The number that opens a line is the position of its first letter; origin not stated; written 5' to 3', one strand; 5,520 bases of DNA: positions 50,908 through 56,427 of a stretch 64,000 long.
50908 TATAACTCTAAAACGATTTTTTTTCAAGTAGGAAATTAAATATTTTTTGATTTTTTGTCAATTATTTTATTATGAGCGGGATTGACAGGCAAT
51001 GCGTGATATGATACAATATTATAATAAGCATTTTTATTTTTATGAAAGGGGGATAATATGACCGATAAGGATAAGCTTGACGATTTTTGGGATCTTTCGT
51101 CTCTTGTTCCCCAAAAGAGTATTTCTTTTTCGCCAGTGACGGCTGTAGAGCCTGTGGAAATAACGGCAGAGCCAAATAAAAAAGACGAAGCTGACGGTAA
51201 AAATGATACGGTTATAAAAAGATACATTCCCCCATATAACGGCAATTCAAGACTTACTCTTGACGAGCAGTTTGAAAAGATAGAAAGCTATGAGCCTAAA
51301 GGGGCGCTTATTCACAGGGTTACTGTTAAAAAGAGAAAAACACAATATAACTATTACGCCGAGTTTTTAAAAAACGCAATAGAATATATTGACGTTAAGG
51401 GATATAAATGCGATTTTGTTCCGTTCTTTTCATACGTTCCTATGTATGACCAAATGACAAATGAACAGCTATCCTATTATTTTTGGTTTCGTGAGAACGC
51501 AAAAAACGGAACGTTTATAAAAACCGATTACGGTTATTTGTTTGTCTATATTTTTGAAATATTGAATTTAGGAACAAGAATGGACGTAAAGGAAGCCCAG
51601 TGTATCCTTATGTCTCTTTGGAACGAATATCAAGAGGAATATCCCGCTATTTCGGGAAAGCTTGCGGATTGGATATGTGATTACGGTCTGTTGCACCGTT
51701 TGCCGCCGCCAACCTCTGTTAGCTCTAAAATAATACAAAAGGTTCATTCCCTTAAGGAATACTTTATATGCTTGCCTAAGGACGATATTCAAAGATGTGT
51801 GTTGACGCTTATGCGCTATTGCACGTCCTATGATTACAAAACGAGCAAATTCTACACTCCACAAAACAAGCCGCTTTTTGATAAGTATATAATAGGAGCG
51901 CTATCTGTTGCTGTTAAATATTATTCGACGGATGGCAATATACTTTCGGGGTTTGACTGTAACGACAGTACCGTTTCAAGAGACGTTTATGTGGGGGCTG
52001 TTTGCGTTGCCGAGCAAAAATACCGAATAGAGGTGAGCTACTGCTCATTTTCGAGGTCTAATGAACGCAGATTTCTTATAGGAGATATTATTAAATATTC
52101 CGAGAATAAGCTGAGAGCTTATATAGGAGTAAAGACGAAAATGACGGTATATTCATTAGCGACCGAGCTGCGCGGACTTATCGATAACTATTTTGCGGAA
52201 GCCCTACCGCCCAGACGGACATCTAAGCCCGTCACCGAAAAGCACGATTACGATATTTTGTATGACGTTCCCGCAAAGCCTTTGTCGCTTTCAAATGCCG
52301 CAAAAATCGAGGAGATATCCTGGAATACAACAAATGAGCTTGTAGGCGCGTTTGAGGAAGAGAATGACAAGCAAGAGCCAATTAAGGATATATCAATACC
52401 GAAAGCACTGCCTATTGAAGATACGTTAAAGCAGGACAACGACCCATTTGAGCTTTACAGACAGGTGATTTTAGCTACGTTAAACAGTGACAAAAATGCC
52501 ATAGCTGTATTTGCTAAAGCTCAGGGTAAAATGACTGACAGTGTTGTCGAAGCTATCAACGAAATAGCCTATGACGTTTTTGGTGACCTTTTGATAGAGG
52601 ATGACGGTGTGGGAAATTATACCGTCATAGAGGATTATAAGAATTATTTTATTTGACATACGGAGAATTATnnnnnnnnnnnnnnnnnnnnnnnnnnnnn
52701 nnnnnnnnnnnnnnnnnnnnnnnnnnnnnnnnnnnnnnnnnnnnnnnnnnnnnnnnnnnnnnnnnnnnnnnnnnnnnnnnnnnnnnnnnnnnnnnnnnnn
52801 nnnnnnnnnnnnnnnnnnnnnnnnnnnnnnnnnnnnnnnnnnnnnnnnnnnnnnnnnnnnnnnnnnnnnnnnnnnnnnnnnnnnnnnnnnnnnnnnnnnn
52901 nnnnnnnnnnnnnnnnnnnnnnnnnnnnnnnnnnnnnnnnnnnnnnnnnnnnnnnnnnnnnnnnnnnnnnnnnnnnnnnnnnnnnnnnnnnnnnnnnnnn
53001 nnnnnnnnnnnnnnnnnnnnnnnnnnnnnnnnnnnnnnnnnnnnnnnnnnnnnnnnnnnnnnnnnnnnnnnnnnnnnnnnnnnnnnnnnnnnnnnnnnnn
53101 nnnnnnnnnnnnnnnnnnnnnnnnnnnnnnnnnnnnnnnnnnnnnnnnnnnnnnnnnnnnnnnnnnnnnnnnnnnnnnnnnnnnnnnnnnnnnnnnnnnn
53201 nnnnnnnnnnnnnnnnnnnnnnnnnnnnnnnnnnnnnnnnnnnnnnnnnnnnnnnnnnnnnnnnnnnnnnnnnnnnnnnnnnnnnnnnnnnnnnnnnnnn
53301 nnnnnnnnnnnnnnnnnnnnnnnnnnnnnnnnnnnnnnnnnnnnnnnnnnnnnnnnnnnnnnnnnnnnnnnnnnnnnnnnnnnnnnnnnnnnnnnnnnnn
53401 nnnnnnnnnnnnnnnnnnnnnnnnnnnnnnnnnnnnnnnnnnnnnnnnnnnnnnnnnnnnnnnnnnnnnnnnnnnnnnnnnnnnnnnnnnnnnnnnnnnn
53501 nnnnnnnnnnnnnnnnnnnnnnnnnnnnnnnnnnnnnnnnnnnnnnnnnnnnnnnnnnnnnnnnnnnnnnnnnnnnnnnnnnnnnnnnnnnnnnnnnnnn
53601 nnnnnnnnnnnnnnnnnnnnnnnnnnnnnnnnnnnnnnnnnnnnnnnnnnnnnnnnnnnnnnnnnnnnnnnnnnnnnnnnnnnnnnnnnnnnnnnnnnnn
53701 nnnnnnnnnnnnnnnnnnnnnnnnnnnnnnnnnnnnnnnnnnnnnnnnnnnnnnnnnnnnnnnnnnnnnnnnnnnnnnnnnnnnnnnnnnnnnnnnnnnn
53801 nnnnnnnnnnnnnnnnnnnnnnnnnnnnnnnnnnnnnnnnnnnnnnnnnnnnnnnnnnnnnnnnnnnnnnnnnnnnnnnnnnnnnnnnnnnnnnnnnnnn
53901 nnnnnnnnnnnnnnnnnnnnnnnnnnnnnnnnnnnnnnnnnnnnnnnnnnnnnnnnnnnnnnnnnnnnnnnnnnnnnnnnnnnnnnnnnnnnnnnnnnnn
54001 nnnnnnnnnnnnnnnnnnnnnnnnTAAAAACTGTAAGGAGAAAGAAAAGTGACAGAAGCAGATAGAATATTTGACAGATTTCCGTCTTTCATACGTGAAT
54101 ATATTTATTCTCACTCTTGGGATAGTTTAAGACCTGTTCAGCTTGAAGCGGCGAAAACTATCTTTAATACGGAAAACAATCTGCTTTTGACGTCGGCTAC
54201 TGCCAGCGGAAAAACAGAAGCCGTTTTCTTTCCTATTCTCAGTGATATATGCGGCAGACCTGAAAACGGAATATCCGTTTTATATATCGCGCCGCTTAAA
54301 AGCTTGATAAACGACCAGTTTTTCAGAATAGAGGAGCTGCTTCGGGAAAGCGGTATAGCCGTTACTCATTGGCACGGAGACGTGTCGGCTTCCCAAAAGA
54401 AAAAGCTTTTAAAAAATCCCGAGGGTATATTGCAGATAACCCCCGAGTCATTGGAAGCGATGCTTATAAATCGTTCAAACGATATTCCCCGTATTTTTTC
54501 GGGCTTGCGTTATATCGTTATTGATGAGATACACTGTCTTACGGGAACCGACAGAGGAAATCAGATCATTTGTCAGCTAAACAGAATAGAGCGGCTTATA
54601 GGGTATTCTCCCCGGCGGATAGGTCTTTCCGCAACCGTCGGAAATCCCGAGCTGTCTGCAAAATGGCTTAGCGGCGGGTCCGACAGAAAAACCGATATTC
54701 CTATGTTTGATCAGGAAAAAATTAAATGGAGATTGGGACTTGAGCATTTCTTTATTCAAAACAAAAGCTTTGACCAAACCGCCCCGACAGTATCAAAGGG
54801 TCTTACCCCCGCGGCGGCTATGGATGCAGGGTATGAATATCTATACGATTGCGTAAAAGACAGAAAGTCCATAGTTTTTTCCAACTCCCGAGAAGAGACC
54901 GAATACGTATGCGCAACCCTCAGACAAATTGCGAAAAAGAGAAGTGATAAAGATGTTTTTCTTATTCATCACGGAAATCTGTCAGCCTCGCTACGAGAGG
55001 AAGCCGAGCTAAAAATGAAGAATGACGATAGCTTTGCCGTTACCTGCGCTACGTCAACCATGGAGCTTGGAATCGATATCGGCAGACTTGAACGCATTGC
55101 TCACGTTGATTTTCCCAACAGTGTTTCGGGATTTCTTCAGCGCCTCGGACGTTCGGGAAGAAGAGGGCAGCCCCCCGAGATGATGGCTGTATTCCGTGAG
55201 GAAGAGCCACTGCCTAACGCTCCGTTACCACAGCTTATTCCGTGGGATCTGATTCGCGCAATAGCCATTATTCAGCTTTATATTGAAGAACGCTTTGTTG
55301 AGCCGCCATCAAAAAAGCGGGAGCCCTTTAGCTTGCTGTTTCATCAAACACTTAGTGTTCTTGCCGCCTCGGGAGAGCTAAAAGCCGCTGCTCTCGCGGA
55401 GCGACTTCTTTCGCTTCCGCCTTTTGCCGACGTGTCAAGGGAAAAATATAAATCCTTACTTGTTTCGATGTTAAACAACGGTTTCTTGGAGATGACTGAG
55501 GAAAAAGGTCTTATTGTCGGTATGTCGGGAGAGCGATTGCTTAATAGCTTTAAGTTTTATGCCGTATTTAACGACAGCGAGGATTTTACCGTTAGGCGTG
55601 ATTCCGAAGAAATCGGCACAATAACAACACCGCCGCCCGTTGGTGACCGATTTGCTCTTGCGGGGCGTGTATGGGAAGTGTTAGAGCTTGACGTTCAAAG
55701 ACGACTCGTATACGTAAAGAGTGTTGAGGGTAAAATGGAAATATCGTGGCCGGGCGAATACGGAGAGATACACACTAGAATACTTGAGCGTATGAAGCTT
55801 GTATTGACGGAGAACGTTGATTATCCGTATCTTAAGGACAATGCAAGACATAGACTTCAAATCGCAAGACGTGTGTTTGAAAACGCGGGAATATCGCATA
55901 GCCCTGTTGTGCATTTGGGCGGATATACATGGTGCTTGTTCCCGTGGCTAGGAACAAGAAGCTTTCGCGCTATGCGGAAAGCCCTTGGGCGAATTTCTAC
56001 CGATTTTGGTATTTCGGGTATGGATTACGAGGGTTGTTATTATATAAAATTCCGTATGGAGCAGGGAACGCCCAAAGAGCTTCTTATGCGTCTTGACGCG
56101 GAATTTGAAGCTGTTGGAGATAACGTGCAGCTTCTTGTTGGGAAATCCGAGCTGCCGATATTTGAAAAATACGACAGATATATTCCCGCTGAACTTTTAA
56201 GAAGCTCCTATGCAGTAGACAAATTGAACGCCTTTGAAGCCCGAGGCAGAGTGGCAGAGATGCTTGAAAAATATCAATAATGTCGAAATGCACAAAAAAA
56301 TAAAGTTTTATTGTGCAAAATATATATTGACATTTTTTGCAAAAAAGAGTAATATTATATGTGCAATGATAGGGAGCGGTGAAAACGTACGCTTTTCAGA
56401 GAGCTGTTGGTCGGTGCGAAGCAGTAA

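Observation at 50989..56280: Three-gene TerB-N/TerB-C + DUF2791-type ATPase + Lhr-like helicase cassette (Shango-like defence system) in a housekeeping neighbourhood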

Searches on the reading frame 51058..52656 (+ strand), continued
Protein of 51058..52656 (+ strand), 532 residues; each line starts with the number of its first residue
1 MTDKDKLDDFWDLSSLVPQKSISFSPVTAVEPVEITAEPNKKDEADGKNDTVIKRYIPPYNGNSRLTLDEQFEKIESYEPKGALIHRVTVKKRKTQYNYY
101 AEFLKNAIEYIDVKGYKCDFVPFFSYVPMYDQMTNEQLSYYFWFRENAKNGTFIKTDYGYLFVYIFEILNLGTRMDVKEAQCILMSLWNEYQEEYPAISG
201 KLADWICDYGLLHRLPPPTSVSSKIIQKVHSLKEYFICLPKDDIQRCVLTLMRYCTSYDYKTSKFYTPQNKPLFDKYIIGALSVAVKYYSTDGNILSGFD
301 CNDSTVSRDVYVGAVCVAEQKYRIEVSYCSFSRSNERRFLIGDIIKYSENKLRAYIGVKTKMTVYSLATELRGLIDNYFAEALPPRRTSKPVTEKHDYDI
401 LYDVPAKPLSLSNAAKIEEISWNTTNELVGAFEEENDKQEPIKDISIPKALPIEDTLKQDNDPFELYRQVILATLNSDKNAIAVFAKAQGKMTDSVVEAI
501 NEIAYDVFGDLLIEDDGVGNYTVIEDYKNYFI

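Call 47: predict_structure(alignment_id=A1)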
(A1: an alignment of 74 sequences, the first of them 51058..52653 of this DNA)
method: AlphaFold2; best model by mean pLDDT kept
length: 532 residues; sequences in the alignment: 74
mean_pLDDT: 80.3   pTM: 0.59
mean pLDDT of the five models: 80.3, 80.0, 79.8, 79.6, 79.4
residues with pLDDT >= 90: 248; 70-90: 150; 50-70: 70; < 50: 64
segments of 3 or more residues with pLDDT < 50: 34-66, 436-459
pLDDT, mean of each block of 10 residues (from residue 1): 58 65 52 45 39 43 50 88 85 90 96 94 92 96 96 94 96 94 95 91 95 90 86 87 88 86 90 94 91 75 80 92 87 68 91 85 74 93 74 61 67 84 84 56 42 38 89 91 94 95 94 88 88 80
secondary structure, 60 per line:
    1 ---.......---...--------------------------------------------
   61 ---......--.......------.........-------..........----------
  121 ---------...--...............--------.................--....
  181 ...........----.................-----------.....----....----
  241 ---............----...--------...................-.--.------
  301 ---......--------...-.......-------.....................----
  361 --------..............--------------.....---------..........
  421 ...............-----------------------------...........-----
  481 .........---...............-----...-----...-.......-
elements in order: H4-10 H64-69 E72-78 E85-93 H101-110 H135-149 H158-174 H177-191 H196-212 H224-228 H233-236 H244-255 H271-289 E304-309 E322-328 H336-356 H369-382 H397-401 H411-435 H465-475 H481-489 H493-507 E513-515 E521-523 H525-531

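Call 65: search_solved_structures(query=A1, max_evalue=1)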
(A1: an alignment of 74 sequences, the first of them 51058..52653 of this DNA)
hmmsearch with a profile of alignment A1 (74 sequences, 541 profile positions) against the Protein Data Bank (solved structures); distinct sequences matched with E-value up to 1: 3.
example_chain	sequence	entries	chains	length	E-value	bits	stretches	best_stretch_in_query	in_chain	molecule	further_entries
7dvr_A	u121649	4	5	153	0.022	17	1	379-500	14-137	HTH marR-type domain-containing protein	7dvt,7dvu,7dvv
7dvs_A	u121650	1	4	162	0.029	16.6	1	379-500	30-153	MarR family transcriptional regulator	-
6ylg_c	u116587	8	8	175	0.47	12.6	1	365-457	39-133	Ribosome biogenesis protein ALB1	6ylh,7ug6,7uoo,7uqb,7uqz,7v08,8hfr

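Call 72: fold_search(model_id=the predicted structure, library=pdb)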
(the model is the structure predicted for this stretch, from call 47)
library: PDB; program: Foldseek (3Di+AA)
matches with E <= 10: 148; with E <= 0.001: 0
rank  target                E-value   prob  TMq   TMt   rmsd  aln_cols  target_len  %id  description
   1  3if5                  8.7e-01  0.03  0.09  0.11  18.5       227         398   12  Crystal Structure Analysis of Mglu (released 2009-08-04)
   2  3ihb_A                9.2e-01  0.03  0.09  0.10  18.6       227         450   14  Crystal Structure Analysis of Mglu in its tris and glutamate form (released 2010-01-19)
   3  8t12_B                1.2e+00  0.02  0.08  0.06  25.1       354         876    8  Cryo-EM structure of DENV2 NS5 in complex with human STAT2 with the N-terminal domain of STAT2 ordered. (released 2024-01-17)
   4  9pmw_B                1.5e+00  0.08  0.10  0.19  17.9       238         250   10  Structure of HTTQ23-HAP40 complex bound to macrocycles HHL1, HD4 and HL2 (released 2025-08-20)
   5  5f0k_A                1.8e+00  0.10  0.09  0.11  14.6       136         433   12  Structure of VPS35 N terminal region (released 2016-12-07)
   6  5eqe_B                1.8e+00  0.01  0.07  0.10  26.9       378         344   12  Crystal structure of choline kinase alpha-1 bound by [4-[(4-methyl-1,4-diazepan-1-yl)methyl]phenyl]methanamine (compou (released 2016-01-06)
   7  8rbx_o                2.0e+00  0.04  0.13  0.16  17.8       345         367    9  Structure of Integrator-PP2A bound to a paused RNA polymerase II-DSIF-NELF-nucleosome complex (released 2024-02-07)
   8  8gyq_A                2.0e+00  0.02  0.08  0.11  30.9       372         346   11  Cryo-EM structure of human Pannexin-2 in pre-open state. (released 2024-04-17)
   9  8fkv_SU               2.1e+00  0.06  0.13  0.12  23.8       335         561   10  Human nucleolar pre-60S ribosomal subunit (State D1) (released 2023-07-12)
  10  7u05_K                2.2e+00  0.04  0.07  0.18  19.3       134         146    9  Structure of the yeast TRAPPII-Rab11/Ypt32 complex in the closed/closed state (composite structure) (released 2022-04-27)
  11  5cwk                  2.4e+00  0.06  0.07  0.18  13.7       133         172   10  Crystal structure of de novo designed helical repeat protein DHR53 (released 2015-12-16)
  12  5zsu_B                2.6e+00  0.01  0.07  0.06  28.4       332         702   10  Structure of the human homo-hexameric LRRC8A channel at 4.25 Angstroms (released 2018-08-15)
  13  7hkc                  2.7e+00  0.03  0.13  0.12  22.9       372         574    9  Group deposition for crystallographic fragment screening of the NS5 RNA-dependent RNA polymerase from Dengue virus serot (released 2024-10-30)
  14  5f0k_E                3.0e+00  0.03  0.13  0.15  19.1       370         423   10  Structure of VPS35 N terminal region (released 2016-12-07)
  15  8dxn_A                3.0e+00  0.01  0.09  0.13  27.5       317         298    9  Structure of LRRC8C-LRRC8A(IL125) Chimera, Class 1 (released 2023-03-22)
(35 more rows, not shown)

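Call 77: search_protein_families(library=pfam, proteins=[L087:6240-8234:+], max_evalue=0.001)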
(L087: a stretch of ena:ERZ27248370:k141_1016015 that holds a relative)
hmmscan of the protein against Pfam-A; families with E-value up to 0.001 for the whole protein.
L087:6240-8234:+ (665 aa): 1 family
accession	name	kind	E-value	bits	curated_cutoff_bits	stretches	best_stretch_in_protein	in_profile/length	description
PF07470.19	Glyco_hydro_88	-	0.00014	21.4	26.6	1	459-545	29-107/352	Glycosyl Hydrolase Family 88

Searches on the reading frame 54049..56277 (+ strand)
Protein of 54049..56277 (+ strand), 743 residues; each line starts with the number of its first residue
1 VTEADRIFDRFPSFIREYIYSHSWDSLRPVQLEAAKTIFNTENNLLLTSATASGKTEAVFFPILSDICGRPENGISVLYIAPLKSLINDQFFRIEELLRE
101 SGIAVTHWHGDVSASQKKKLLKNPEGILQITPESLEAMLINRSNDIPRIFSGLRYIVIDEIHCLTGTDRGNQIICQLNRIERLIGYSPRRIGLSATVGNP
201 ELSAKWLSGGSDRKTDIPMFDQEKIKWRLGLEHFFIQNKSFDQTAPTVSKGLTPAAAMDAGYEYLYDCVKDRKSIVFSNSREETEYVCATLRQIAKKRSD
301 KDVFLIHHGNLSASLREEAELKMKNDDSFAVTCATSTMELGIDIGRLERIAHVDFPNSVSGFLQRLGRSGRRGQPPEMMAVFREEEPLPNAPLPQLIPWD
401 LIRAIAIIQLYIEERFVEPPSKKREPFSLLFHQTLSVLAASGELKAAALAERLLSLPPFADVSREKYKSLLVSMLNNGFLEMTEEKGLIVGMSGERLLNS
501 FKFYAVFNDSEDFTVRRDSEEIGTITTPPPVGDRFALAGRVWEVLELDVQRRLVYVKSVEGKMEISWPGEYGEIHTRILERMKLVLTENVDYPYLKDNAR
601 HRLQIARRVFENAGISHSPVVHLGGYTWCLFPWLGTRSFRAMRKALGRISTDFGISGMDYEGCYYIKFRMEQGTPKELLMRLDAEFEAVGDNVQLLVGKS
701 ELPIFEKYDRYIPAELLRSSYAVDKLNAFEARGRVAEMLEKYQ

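Call 3: search_protein_families(library=pfam, proteins=[window:54049-56277:+], max_evalue=0.1)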
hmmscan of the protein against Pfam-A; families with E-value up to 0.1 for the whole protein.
window:54049-56277:+ (743 aa): 5 families
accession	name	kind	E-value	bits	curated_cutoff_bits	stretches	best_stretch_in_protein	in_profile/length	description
PF00270.35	DEAD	-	6.8e-30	104.4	26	1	28-198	1-161/167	DEAD/DEAH box helicase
PF00271.37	Helicase_C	-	5.6e-18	65.7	23.5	1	263-373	4-110/110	Helicase conserved C-terminal domain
PF04851.21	ResIII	-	5e-08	33.5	22.5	1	26-197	3-162/164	Type III restriction enzyme, res subunit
PF19306.5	WH_Lhr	-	0.0005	19.9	27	0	531-562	135-164/168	Large helicase-related protein, winged helix domain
PF22590.2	Cas3-like_C_2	-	0.031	15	27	1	285-372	16-104/106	CRISPR-associated nuclease/helicase Cas3, C-terminal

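Call 4: search_protein_families(library=padloc, proteins=[window:54049-56277:+], max_evalue=0.1)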
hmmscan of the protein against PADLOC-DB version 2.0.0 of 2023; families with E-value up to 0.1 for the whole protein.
window:54049-56277:+ (743 aa): 70 families (the best 25 are shown)
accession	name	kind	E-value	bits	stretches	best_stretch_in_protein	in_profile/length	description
PDLC03960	SngC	-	4.4e-238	790.7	1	7-732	5-714/720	-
PDLC02503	BrxHI|BrxHII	-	1.7e-127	424.6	1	8-650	5-613/698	BrxHI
PDLC02501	BrxHI|BrxHII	-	1.6e-79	266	1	7-610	3-576/925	BrxHI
PDLC02897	DpdJ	-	5.1e-32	108.7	1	43-480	115-544/1570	DpdJ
PDLC00037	DruE3|DruE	-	4.5e-23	79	2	31-199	106-301/2055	SNF2 family N-terminal domain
PDLC03928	PsyrT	-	6.8e-20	68.9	2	25-193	20-181/689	-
PDLC00036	DruE3|DruE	-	4.9e-19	65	2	31-200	97-288/2023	SNF2 family N-terminal domain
PDLC00035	DruE3|DruE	-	3.2e-18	62.9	2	31-199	107-301/1460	SNF2 family N-terminal domain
PDLC02864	DpdF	-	6e-18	62.9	1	23-385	19-341/610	DpdF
PDLC00192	HamB1|HamB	-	1.3e-16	57.4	1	27-215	269-452/1104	DEAD-box helicase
PDLC02870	DpdF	-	3.5e-16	56.8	1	22-383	9-331/534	DpdF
PDLC02861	DpdF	-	1.5e-15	54.6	1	23-383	25-344/611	DpdF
PDLC00194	HamB1|HamB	-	1.1e-14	51.3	1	14-211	215-407/995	DEAD-box helicase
PDLC00013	DruE1|DruE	-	1.9e-14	50.6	2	325-374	1079-1128/1776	SNF2 family N-terminal domain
PDLC02569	DrmA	-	1.9e-14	50.4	2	193-372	700-873/1095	DrmA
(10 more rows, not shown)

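Call 5: search_protein_families(library=ncbifam, proteins=[window:54049-56277:+], max_evalue=0.1)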
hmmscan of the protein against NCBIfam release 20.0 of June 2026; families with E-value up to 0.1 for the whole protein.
window:54049-56277:+ (743 aa): 34 families (the best 25 are shown)
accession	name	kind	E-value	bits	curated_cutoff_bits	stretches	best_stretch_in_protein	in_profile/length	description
TIGR04121.1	DEXH_lig_assoc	equivalog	6.5e-62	209.4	850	1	15-472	3-432/804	ligase-associated DNA damage response DEXH box helicase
NF010338.0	PRK13767.1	equivalog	1.2e-57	195.8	849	1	4-372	12-385/877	ATP-dependent helicase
TIGR03817.1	DECH_helic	hypoth_equivalog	4.8e-34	117.7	874.1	1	31-388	41-388/742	helicase/secretion neighborhood putative DEAH-box helicase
NF007284.0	PRK09751.1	equivalog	2.1e-29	101.5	1496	2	75-300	86-321/1538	ATP-dependent helicase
TIGR00614.1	recQ_fam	subfamily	7.3e-22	77.8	219.8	2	223-383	178-331/470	RecQ family ATP-dependent DNA helicase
NF002654.0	PRK02362.1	equivalog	1.2e-19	70.1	887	1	11-326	8-297/739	ATP-dependent DNA helicase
TIGR01389.1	recQ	equivalog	4.7e-18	64.9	640.2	2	263-385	217-331/591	DNA helicase RecQ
NF001308.0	PRK00254.1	equivalog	2e-15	56.1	1216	1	16-292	13-259/720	ATP-dependent DNA helicase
NF040935.1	helicase_Hel308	equivalog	1.4e-14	53.2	1200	1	15-294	15-270/704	ATP-dependent DNA helicase Hel308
NF041063.1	DpdF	equivalog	1.1e-13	50.7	550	2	31-163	145-281/813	protein DpdF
NF002251.0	PRK01172.1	equivalog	1.3e-12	46.8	891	1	34-208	30-190/674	ATP-dependent DNA helicase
NF008394.0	PRK11192.1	equivalog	7.9e-11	41.4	507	1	272-374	248-343/441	ATP-dependent RNA helicase SrmB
NF053631.1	RNA_helic_CshA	equivalog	9.4e-11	41.2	646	2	269-379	235-338/434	degradosome RNA helicase CshA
NF008744.0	PRK11776.1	equivalog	1.3e-10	40.5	524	1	268-385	239-349/460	ATP-dependent RNA helicase DbpA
NF008279.0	PRK11057.1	equivalog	3.9e-10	38.8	1015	1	225-382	192-340/608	ATP-dependent DNA helicase RecQ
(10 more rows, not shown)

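Call 63: search_solved_structures(query=window:54049-56277:+, max_evalue=0.00001)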
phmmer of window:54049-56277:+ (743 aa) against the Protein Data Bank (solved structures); distinct sequences matched with E-value up to 0.00001: 67 (the best 60 are shown).
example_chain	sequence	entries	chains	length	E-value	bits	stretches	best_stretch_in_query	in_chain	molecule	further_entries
5v9x_A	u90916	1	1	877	1e-32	116.4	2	9-213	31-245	ATP-dependent DNA helicase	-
7lhl_A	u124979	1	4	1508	6.8e-32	113.7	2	9-213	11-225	ATP-dependent DNA helicase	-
6znp_A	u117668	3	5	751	4.1e-30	107.8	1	28-374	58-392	Uncharacterized ATP-dependent helicase YprA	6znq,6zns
8alz_B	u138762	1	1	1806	3.5e-22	81.6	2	22-208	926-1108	Activating signal cointegrator 1 complex subunit 3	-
6qv3_A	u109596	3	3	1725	7.9e-22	80.4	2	24-232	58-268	Pre-mRNA splicing helicase-like protein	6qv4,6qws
5m59_A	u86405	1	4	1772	8.6e-22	80.3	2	24-232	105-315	Pre-mRNA splicing helicase-like protein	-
6qdv_B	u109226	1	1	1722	3.3e-20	75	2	24-320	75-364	U5 small nuclear ribonucleoprotein 200 kDa helicase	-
4f92_B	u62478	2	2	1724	3.3e-20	75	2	24-320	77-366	U5 small nuclear ribonucleoprotein 200 kDa helicase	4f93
4f91_B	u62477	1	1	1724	3.3e-20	75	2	24-320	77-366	U5 small nuclear ribonucleoprotein 200 kDa helicase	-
5urj_A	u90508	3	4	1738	3.4e-20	75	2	24-320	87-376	U5 small nuclear ribonucleoprotein 200 kDa helicase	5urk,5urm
4kit_B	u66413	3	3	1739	3.4e-20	75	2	24-320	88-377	U5 small nuclear ribonucleoprotein 200 kDa helicase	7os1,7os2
6s8q_B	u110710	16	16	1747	3.5e-20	75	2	24-320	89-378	U5 small nuclear ribonucleoprotein 200 kDa helicase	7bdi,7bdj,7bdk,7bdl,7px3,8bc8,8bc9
6s9i_B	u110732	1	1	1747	4.4e-20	74.6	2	24-320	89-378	U5 small nuclear ribonucleoprotein 200 kDa helicase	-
6s8o_B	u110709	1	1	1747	5.5e-20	74.3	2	24-320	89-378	U5 small nuclear ribonucleoprotein 200 kDa helicase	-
3jcr_C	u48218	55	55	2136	6.2e-20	74.2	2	24-320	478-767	hBrr2 | U5 small nuclear ribonucleoprotein 200 kDa helicase | Brr2, U5 small nuclear ribonucleoprotein 200 kDa helicase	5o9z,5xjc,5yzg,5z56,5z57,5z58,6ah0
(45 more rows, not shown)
